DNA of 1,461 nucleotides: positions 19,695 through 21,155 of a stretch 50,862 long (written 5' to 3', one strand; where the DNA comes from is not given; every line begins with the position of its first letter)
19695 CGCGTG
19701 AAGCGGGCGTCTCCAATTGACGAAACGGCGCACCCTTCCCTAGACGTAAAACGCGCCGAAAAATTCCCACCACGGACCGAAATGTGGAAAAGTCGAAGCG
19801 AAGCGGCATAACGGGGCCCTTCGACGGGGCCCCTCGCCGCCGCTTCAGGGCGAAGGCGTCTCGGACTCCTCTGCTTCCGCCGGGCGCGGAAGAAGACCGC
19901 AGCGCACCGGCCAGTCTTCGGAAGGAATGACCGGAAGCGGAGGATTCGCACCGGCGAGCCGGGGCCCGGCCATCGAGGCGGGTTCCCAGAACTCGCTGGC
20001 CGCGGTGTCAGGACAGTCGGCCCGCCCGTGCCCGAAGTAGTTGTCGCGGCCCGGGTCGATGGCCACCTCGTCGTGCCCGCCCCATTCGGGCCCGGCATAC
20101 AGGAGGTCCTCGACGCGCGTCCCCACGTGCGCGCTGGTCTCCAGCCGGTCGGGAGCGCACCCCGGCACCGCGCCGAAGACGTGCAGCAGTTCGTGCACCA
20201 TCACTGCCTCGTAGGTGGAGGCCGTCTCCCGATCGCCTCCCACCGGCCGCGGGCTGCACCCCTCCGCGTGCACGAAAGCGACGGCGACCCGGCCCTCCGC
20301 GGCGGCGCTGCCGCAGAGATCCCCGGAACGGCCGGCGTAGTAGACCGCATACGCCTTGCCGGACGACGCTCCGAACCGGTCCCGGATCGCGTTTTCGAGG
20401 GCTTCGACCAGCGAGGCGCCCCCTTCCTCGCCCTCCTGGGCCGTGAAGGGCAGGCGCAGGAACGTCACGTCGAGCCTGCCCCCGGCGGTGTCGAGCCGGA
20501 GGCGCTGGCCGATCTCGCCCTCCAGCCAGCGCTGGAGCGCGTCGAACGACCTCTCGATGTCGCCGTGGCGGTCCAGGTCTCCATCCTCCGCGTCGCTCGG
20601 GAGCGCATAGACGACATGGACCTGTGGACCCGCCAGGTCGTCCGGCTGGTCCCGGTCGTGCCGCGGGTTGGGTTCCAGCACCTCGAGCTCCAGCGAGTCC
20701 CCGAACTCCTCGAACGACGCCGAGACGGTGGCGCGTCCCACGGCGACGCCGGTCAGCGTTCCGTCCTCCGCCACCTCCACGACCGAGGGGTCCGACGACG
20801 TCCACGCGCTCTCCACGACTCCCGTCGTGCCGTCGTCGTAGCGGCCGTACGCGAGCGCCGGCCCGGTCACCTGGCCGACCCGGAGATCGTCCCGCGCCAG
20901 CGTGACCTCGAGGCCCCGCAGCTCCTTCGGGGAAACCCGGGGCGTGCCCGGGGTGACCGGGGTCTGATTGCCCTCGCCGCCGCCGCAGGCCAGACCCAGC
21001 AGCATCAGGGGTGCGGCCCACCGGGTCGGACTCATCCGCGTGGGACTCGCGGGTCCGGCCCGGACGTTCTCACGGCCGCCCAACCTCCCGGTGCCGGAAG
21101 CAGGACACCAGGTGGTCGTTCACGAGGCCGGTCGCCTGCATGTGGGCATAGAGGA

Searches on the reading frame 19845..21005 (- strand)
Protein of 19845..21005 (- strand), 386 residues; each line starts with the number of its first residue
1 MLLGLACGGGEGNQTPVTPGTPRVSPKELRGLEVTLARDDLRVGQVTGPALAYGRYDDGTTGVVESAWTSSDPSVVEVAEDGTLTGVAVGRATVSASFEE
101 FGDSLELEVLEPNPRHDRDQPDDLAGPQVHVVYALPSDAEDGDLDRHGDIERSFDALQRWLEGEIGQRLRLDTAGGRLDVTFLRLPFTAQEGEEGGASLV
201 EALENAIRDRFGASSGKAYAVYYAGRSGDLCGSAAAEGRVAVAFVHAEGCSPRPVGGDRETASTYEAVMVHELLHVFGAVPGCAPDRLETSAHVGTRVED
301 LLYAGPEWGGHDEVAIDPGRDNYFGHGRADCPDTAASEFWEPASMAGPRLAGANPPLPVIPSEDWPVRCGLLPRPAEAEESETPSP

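Call 34: search_protein_families(library=pfam, max_evalue=0.001, proteins=[window:19845-21005:-])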
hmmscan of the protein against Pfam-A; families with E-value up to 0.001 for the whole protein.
window:19845-21005:- (386 aa): 1 family
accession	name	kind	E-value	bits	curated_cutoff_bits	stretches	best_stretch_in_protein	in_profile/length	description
PF02368.24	Big_2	-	1.6e-06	28.4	22.8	1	67-105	37-75/79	Bacterial Ig-like domain (group 2)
